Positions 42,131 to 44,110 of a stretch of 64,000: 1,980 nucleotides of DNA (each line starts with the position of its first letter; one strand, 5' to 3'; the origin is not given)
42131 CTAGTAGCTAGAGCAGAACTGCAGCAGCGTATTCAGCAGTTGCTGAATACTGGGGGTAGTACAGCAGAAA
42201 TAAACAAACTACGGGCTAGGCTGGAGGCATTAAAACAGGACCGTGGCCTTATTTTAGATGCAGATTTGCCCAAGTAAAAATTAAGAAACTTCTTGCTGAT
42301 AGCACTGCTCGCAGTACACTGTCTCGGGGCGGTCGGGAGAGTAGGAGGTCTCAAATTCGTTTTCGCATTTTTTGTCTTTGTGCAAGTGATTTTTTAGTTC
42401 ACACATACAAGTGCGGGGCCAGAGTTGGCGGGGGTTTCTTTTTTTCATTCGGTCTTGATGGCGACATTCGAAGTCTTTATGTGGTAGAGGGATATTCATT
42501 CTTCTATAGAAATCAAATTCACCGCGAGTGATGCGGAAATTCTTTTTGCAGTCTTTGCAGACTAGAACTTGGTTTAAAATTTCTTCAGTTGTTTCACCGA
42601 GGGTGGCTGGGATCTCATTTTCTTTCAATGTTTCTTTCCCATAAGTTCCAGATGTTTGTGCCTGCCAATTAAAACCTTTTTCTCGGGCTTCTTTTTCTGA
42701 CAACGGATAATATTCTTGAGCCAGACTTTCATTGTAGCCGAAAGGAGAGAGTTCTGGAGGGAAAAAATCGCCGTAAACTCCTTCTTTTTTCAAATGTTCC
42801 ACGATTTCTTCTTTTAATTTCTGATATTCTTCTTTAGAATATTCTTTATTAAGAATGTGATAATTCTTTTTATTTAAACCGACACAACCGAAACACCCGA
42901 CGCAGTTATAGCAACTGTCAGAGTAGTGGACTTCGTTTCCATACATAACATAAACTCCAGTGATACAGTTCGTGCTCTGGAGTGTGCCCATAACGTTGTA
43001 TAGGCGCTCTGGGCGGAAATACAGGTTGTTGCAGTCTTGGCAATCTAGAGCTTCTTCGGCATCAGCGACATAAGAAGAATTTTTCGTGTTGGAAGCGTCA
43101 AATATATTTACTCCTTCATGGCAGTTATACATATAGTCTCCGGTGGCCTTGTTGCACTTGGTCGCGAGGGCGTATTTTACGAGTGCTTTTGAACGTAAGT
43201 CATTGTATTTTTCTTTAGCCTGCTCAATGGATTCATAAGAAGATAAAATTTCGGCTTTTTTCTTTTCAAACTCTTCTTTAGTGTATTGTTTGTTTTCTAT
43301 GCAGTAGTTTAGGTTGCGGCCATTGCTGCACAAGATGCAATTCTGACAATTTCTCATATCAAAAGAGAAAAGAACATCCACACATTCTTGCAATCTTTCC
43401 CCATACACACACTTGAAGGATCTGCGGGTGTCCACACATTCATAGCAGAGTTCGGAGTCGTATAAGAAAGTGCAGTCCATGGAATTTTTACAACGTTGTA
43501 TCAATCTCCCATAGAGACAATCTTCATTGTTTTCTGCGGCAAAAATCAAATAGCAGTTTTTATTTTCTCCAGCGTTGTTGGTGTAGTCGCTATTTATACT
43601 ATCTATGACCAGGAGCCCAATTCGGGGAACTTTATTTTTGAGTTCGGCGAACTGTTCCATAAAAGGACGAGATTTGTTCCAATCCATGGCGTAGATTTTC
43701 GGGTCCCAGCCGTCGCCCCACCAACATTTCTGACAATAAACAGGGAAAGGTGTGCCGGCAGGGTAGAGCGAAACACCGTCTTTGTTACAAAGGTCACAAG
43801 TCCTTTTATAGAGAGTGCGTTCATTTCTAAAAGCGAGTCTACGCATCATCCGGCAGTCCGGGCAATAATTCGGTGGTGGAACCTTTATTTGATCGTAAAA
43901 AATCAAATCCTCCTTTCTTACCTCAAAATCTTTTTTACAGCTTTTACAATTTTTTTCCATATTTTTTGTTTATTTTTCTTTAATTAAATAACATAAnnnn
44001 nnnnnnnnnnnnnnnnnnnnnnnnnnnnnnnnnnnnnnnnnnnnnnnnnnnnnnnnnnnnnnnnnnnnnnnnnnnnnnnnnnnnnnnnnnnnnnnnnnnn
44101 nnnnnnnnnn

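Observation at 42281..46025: Tandem paralogous Cys-rich repeat proteins (559 and 579 aa) downstream of an acylphosphatase-like gene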

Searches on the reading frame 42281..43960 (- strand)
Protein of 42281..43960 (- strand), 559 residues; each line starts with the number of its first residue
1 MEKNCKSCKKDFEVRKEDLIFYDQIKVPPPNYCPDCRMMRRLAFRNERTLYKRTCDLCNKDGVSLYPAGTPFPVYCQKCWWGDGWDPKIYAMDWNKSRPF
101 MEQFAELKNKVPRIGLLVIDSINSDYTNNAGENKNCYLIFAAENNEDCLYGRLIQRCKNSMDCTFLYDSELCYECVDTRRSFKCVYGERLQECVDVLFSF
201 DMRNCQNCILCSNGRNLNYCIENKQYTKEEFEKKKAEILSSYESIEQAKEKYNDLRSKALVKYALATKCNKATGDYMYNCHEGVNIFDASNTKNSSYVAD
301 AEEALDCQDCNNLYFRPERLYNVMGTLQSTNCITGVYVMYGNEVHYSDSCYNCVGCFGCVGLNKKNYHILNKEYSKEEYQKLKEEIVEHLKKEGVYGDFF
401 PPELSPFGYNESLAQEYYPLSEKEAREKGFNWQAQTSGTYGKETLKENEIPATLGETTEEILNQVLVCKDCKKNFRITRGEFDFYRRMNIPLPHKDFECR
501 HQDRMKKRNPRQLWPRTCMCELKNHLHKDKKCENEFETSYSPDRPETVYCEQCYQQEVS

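Call 3: search_protein_families(library=pfam, proteins=[window:42281-43960:-], max_evalue=1)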
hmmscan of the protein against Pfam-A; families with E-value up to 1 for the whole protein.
window:42281-43960:- (559 aa): 3 families
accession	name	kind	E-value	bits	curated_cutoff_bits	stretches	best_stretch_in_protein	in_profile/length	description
PF13451.12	zf_Tbcl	-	0.033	14.6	24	2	465-503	4-43/48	Probable treble clef domain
PF03966.22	Trm112p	-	0.36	11.2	22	1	460-480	20-40/40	Trm112p-like protein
PF09723.15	Zn_ribbon_8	-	0.81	10.2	34.4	1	530-558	9-37/41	Zinc ribbon domain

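Call 4: search_protein_families(library=ncbifam, proteins=[window:42281-43960:-], max_evalue=1)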
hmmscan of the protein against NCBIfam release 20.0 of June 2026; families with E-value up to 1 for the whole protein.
window:42281-43960:- (559 aa): 1 family
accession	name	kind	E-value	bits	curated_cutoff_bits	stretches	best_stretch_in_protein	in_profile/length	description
NF038101.1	Trm112_arch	equivalog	0.39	10.9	77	1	456-480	25-49/59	methytransferase partner Trm112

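Call 6: search_solved_structures(query=window:42281-43960:-, max_evalue=10, show_alignments=2)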
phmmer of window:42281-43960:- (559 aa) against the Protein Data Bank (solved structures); distinct sequences matched with E-value up to 10: 4.
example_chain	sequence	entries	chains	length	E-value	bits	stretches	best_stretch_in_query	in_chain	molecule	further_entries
7w1f_A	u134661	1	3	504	0.14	14.1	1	417-527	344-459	Probable deoxyguanosinetriphosphate triphosphohydrolase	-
3n6o_A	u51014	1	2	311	0.73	11.7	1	207-267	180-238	guanine nucleotide exchange factor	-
4mxp_A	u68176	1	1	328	0.85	11.5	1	207-267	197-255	Defects in Rab1 recruitment protein A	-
3l0m_A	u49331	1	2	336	0.88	11.4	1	207-267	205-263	DrrA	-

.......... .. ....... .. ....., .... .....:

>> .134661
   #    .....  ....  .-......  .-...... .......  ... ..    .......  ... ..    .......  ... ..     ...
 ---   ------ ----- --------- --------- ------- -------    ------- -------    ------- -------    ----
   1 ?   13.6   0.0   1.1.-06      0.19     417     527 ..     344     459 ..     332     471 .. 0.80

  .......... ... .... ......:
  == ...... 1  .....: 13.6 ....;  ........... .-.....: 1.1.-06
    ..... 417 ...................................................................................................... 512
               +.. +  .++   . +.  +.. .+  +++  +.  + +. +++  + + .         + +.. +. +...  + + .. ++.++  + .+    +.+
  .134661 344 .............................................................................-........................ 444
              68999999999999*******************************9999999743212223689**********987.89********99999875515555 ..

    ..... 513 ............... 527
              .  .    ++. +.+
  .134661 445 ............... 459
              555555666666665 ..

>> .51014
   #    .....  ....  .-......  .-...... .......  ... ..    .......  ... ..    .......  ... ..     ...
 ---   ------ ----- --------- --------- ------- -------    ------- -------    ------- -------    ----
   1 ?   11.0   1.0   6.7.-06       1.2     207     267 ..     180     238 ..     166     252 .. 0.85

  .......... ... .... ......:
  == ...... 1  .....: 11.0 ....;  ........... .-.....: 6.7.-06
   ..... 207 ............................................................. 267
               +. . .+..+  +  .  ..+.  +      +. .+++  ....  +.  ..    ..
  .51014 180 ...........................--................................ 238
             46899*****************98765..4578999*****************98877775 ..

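Call 7: search_protein_families(library=phrogs, proteins=[window:42281-43960:-], max_evalue=1)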
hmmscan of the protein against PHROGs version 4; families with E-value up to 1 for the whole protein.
window:42281-43960:- (559 aa): 3 families
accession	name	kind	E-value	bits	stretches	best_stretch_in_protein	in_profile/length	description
phrog_15341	-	unknown function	3.2e-05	24.4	1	135-363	41-257/276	-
phrog_8857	-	unknown function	0.28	12.2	1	370-395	29-54/58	-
phrog_31807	-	unknown function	0.42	11.4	1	217-242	14-39/48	-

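Call 8: find_homologous_proteins(query=window:42281-43960:-)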
Query window:42281-43960:- (559 aa): 5190 proteins with E <= 0.001 among 8000 candidates; the best 120 are listed.
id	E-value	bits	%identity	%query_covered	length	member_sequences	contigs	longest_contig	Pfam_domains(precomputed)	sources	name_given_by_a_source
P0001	0.0e+0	1332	100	100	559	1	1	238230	-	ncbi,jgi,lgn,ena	ncbi:MAG: hypothetical protein WCT44_00850 [Candidatus Paceibacterota bacterium]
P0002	0.0e+0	1194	88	100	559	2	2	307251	-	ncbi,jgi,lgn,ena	ncbi:MAG: hypothetical protein WCT29_02965 [Candidatus Paceibacterota bacterium]|jgi:hypothetical pr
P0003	0.0e+0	1168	86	100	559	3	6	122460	-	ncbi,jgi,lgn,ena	ncbi:MAG TPA: hypothetical protein VJH06_03645 [Candidatus Paceibacterota bacterium]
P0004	0.0e+0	1093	79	100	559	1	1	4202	-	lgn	-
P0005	0.0e+0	1083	78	100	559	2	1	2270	-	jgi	-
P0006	0.0e+0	1083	79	100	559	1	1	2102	-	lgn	-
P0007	0.0e+0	1080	79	100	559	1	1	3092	-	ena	-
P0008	0.0e+0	1077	78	100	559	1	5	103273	-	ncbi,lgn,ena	-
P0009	0.0e+0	1075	79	100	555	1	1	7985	-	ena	-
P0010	0.0e+0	1073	78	100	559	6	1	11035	-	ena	-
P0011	0.0e+0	1070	77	100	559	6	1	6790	-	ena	-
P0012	0.0e+0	1065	79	100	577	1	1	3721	-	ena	-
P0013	0.0e+0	1065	77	100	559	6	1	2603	-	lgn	-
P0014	0.0e+0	1064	77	100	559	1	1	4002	-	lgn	-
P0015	0.0e+0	1064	77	100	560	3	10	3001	-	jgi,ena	-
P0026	0.0e+0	1036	76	100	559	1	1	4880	PF13451.13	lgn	-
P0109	1.8e-252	857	63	100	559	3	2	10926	-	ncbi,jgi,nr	ncbi:MAG TPA: hypothetical protein VGO21_03035 [Candidatus Paceibacterota bacterium]|jgi:ERCC4-type 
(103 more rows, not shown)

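Call 12: search_protein_families(library=pfam, proteins=[P0026], max_evalue=0.1)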
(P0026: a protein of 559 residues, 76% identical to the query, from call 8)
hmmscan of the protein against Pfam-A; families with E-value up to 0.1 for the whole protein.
P0026 (559 aa): 1 family
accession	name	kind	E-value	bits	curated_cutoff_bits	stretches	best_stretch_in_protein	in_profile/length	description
PF13451.12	zf_Tbcl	-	5.4e-06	26.7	24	2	4-41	6-44/48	Probable treble clef domain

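Call 14: find_related_loci(query=A1, collection=genome_contigs, flank=6000)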
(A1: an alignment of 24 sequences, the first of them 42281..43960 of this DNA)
Query A1 (559 aa) in genome_contigs; peptide patterns used: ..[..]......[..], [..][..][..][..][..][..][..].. (x = any residue, [..] = any of these).
600 stretches matched a pattern (row limit reached: there are more); 576 encode a relative of the query (tblastn E <= 1e-3); the best 80 are kept; 80 distinct loci.
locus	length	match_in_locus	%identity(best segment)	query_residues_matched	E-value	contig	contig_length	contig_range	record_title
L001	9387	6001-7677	78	1-559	0e+0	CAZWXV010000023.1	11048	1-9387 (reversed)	MAG TPA_asm: uncultured Candidatus Saccharibacteria bacterium isolate SRP050083_co1_472 genome assembly, contig: NODE_27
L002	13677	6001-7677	74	1-559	0e+0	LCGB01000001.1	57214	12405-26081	MAG: Candidatus Nomurabacteria bacterium GW2011_GWB1_43_19 UV85_C0001, whole genome shotgun sequence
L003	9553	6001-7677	62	1-559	0e+0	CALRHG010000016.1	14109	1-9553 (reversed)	MAG: Candidatus Nomurabacteria bacterium isolate MaH-09apr19-135 genome assembly, contig: MaH-09apr19-C10738, whole geno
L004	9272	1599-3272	62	5-559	0e+0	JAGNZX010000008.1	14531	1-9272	MAG: Candidatus Paceibacterota bacterium isolate Go_Eff_bin_87 Go_Eff_8496_length_14531_cov_7.819078, whole genome shotg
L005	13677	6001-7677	62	1-559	0e+0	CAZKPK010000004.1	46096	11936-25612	MAG TPA_asm: uncultured Candidatus Saccharibacteria bacterium isolate SRP269290_co1_320 genome assembly, contig: NODE_80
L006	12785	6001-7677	59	1-558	0e+0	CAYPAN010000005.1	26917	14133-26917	MAG TPA_asm: uncultured Candidatus Saccharibacteria bacterium isolate binchicken_co241_293 genome assembly, contig: NODE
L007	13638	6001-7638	56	2-558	0e+0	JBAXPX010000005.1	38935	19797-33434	MAG: bacterium isolate ELA542 MAG542_5, whole genome shotgun sequence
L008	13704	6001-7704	54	3-559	0e+0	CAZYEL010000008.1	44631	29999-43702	MAG TPA_asm: uncultured Candidatus Saccharibacteria bacterium isolate binchicken_co227_1009 genome assembly, contig: NOD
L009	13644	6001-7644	54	2-558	0e+0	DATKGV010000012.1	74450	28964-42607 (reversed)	MAG TPA_asm: Candidatus Paceibacterota bacterium isolate SMAG_U14560 k141_171700, whole genome shotgun sequence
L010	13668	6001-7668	54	3-559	0e+0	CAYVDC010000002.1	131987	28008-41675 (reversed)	MAG TPA_asm: uncultured Candidatus Saccharibacteria bacterium isolate SRP170004_co1_265 genome assembly, contig: NODE_13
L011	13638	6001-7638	56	5-558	0e+0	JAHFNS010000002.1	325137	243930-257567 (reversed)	MAG: Candidatus Nomurabacteria bacterium isolate nzgw486 NODE_8_length_325138_cov_15.051213, whole genome shotgun sequen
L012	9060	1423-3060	53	5-558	0e+0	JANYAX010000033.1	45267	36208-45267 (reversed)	MAG: Candidatus Nomurabacteria bacterium isolate GL140_5_metabat_390 GL140_5_k141_788281, whole genome shotgun sequence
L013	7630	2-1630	54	5-558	0e+0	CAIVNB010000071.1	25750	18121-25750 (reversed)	uncultured bacterium isolate AlinenLipids_bin-5200 genome assembly, contig: bin-5200:71/88, whole genome shotgun sequenc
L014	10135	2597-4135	55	4-559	0e+0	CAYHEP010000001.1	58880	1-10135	MAG TPA_asm: uncultured Candidatus Saccharibacteria bacterium isolate ERP119705_co10_27 genome assembly, contig: NODE_32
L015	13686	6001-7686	44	3-558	3e-159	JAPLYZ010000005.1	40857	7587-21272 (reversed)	MAG: Candidatus Staskawiczbacteria bacterium isolate LacPavin_0920_WC70_MAG_39_33 LacPavin_0920_WC70_scaffold_282233, wh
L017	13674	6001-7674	44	3-558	2e-157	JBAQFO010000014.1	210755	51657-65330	MAG: Minisyncoccia bacterium isolate MFD12003_ilm_asm_bin26 k127_148532, whole genome shotgun sequence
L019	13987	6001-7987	43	3-558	4e-157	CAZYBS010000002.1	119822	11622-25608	MAG TPA_asm: uncultured Candidatus Saccharibacteria bacterium isolate SRP178908_co1_81 genome assembly, contig: NODE_57_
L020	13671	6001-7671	44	3-558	5e-157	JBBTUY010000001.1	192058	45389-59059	MAG: Patescibacteria group bacterium isolate H41-bin010_1 H41_bin010_1_000000000001, whole genome shotgun sequence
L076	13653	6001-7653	40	4-558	1e-135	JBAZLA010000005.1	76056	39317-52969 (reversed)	MAG: Patescibacteria group bacterium isolate SO_2017_LW4_157 scaffold_983_c1_LW137-91_2017, whole genome shotgun sequenc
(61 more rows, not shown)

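Call 22: predict_structure(alignment_id=A1)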
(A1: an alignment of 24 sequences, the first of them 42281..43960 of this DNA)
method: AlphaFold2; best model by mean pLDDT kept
length: 559 residues; sequences in the alignment: 24
mean_pLDDT: 61.3   pTM: 0.41
mean pLDDT of the five models: 61.3, 56.4, 54.8, 52.6, 49.2
residues with pLDDT >= 90: 7; 70-90: 227; 50-70: 158; < 50: 167
segments of 3 or more residues with pLDDT < 50: 38-49, 119-147, 149-154, 255-257, 259-323, 399-421, 428-439, 508-512
pLDDT, mean of each block of 10 residues (from residue 1): 77 69 55 58 39 79 71 83 81 87 84 65 33 31 39 52 58 67 70 75 74 67 57 63 63 50 28 27 27 29 27 30 51 54 59 66 74 90 86 64 37 31 49 42 79 80 84 80 80 81 55 74 76 78 77 74
secondary structure, 60 per line:
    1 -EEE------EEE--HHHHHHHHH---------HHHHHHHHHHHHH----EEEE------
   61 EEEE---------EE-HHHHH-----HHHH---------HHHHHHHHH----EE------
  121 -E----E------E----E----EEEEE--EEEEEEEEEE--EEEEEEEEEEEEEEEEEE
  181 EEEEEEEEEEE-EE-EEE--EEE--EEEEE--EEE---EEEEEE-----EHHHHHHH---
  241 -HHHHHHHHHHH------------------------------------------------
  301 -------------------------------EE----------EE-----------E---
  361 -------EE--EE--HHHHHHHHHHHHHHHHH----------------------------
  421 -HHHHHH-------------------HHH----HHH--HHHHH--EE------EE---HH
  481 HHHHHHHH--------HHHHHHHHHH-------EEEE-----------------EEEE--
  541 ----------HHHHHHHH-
elements in order: E2-4 E11-13 H16-24 H34-46 E51-54 E61-64 H77-81 H87-90 H100-108 E144-148 E151-160 E163-191 E196-198 E201-203 E206-210 E213-215 E219-224 H231-237 H242-252 H376-392 H422-427 H459-463 H479-488 H497-506 E514-517 E535-538 H551-558

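Call 28: search_protein_families(library=pfam, proteins=[L017:10387-12702:+, L020:7681-8259:-], max_evalue=0.01)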
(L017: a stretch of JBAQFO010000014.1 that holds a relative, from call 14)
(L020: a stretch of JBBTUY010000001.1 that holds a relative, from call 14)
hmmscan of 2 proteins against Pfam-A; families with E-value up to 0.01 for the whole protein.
L017:10387-12702:+ (771 aa): 8 families
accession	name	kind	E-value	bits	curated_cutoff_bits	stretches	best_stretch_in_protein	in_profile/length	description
PF23477.1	zf_Tbcl_2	-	1e-10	41.6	27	1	476-507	4-35/37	Probable treble clef zinc finger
PF10412.15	TrwB_AAD_bind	-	2e-10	40.6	20.5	1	32-349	12-311/387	Type IV secretion-system coupling protein DNA-binding domain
PF02534.20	T4SS-DNA_transf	-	7.7e-08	32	20.1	1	27-114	44-120/468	Type IV secretory system Conjugative DNA transfer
PF01935.23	DUF87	-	2.7e-07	31.4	23.2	1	35-248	23-203/220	Helicase HerA, central domain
PF12696.13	TraG-D_C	-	1.5e-05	25.4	22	1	286-356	3-72/126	TraM recognition site of TraD and TraG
PF25199.1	nSTAND_NTPase5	-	0.0027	18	34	0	30-106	36-114/145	Novel STAND NTPase 5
PF12846.13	AAA_10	-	0.0038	16.7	27.5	1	32-168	18-152/362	AAA-like domain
PF00005.33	ABC_tran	-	0.0065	17.5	25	0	35-78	11-51/137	ABC transporter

L020:7681-8259:- (192 aa): 3 families
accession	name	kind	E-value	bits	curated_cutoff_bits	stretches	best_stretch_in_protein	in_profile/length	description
PF20803.2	PaaX_M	-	1.1e-19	70.8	24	1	106-183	2-79/83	PaaX protein central Cas2-like domain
PF01047.28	MarR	-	0.0035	17.7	24.6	0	54-79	30-55/59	MarR family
PF22665.2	DUF6293_C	-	0.0047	17.8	27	1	59-90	65-96/101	DUF6293 C-terminal winged helix domain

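Call 32: find_homologous_proteins(query=L019:4289-5956:+)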
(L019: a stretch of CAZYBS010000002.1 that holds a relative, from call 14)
Query L019:4289-5956:+ (555 aa): 4590 proteins with E <= 0.001 among 8000 candidates; the best 120 are listed.
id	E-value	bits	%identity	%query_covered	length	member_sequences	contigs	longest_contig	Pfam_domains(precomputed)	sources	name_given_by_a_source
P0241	0.0e+0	1319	100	100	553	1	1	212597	-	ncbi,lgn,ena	-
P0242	0.0e+0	1071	78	99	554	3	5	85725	-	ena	-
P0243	0.0e+0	1050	78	100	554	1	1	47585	-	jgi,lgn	jgi:hypothetical protein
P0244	0.0e+0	1043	77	100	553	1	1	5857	-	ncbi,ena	-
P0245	0.0e+0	1038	76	100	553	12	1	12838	-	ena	-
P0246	0.0e+0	1037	76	99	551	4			-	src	-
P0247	0.0e+0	1033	76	100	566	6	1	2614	-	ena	-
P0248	0.0e+0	1033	77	100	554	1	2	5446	-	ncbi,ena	-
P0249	0.0e+0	1031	76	99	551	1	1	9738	-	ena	-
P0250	0.0e+0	1030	76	100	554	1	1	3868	-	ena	-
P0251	0.0e+0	1030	77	100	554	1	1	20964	-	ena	-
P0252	0.0e+0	1024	75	100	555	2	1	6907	-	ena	-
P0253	0.0e+0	1023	76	100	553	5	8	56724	-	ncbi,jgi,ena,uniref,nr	ncbi:hypothetical protein A3A05_02885 [Candidatus Nomurabacteria bacterium RIFCSPLOWO2_01_FULL_41_12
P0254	0.0e+0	1013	74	100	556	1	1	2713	-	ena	-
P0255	0.0e+0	1012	75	100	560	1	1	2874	-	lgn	-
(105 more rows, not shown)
